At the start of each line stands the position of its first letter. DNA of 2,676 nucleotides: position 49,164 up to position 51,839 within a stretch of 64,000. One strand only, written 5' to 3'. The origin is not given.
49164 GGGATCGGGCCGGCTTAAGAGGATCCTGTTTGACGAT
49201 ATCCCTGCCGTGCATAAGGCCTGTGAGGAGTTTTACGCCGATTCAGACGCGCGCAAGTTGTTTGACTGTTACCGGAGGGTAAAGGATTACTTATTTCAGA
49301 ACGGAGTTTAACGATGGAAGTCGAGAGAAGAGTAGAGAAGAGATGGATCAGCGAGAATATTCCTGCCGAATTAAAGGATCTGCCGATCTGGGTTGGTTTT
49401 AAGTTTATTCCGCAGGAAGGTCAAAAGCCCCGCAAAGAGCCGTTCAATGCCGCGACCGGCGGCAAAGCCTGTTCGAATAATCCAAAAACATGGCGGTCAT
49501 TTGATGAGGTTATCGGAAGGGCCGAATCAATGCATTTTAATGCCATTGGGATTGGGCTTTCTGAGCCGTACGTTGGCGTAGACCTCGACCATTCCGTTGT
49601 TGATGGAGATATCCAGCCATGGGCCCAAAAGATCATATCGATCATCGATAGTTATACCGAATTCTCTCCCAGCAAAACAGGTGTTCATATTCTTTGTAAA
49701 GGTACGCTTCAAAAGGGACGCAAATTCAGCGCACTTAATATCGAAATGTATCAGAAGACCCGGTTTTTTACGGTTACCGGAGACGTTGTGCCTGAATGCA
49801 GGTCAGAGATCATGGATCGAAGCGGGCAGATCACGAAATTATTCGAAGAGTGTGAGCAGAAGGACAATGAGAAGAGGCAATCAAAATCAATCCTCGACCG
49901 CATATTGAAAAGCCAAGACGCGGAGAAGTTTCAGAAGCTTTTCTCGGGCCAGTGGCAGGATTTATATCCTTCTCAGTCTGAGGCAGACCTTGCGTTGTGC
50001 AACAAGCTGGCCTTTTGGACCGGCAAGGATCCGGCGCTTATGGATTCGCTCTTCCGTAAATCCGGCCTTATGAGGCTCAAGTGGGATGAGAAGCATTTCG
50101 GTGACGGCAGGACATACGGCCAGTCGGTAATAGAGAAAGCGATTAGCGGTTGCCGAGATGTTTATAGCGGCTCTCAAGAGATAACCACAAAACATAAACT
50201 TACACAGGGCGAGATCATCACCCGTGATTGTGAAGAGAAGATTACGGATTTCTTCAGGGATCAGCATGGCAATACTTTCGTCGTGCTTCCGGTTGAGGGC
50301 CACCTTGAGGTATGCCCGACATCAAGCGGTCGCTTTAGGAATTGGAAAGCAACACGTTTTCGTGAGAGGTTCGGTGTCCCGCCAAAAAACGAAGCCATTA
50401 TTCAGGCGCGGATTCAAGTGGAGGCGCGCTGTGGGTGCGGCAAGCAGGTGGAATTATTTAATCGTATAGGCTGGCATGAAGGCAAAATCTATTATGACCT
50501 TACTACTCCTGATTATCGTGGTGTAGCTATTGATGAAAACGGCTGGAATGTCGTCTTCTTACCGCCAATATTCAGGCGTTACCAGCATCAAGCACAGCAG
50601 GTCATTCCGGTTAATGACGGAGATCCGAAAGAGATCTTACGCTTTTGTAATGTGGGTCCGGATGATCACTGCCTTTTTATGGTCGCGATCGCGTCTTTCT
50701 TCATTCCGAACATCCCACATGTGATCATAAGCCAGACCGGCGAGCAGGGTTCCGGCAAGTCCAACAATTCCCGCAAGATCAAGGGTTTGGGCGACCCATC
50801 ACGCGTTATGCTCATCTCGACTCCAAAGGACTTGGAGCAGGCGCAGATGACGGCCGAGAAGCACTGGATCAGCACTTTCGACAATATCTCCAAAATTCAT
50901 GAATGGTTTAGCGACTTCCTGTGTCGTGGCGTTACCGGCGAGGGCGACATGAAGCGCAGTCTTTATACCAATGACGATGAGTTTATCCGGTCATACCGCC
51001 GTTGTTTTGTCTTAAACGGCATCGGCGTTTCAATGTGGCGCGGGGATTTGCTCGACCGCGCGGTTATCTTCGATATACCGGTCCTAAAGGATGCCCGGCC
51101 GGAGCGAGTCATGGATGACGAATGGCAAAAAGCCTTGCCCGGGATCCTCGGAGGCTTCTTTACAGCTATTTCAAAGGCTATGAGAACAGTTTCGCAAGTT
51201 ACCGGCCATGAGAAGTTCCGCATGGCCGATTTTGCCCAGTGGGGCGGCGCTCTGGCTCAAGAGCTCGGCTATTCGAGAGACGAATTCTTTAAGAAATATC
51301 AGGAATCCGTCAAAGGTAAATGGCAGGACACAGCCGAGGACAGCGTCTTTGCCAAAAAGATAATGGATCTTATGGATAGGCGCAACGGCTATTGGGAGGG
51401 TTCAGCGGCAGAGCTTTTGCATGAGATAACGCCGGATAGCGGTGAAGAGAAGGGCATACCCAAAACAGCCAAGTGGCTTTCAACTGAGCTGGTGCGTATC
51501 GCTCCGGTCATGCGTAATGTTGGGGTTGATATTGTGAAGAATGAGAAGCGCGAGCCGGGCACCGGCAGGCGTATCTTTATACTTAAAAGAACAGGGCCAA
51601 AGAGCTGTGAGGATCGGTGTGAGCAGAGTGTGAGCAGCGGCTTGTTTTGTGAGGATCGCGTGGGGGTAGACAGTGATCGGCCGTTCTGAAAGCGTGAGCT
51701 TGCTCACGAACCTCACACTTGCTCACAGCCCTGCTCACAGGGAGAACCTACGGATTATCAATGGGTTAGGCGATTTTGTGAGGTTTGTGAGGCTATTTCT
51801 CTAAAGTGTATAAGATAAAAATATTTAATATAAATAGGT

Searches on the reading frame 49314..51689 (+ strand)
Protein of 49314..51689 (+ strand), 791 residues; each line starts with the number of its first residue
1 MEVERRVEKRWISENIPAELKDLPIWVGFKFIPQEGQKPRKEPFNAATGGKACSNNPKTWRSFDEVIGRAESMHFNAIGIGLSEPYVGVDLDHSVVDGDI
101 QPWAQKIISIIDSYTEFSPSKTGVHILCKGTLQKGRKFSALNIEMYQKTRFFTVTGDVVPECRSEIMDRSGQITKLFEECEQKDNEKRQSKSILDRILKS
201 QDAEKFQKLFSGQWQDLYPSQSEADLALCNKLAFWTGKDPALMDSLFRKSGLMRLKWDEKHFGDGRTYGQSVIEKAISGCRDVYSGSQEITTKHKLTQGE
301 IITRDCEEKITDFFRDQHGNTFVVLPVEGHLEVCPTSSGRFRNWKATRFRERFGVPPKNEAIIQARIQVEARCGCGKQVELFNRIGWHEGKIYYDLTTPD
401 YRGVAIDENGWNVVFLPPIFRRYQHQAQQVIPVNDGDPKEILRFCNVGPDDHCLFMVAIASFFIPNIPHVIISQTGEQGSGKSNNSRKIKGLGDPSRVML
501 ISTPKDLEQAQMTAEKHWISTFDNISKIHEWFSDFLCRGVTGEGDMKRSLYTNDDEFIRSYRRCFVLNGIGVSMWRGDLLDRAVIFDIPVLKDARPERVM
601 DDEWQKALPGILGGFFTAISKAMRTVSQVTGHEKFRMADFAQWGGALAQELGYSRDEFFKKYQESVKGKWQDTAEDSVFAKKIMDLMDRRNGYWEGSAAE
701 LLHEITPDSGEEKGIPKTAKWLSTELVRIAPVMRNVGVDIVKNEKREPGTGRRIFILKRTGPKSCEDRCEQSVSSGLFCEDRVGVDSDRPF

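Call 20: search_protein_families(library=pfam, proteins=[window:49314-51689:+], max_evalue=0.0001)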
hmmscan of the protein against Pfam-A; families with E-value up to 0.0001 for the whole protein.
window:49314-51689:+ (791 aa): 1 family
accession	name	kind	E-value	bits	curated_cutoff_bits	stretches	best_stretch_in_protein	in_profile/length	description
PF22763.1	NrS1-1_pol-like_HBD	-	6.4e-30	103.3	27.9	1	221-285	1-63/64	NrS-1 polymerase HBD domain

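Call 77: search_protein_families(library=padloc, proteins=[window:49314-51689:+], max_evalue=0.001)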
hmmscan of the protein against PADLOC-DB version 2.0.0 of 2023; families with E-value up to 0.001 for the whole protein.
window:49314-51689:+ (791 aa): 0 families
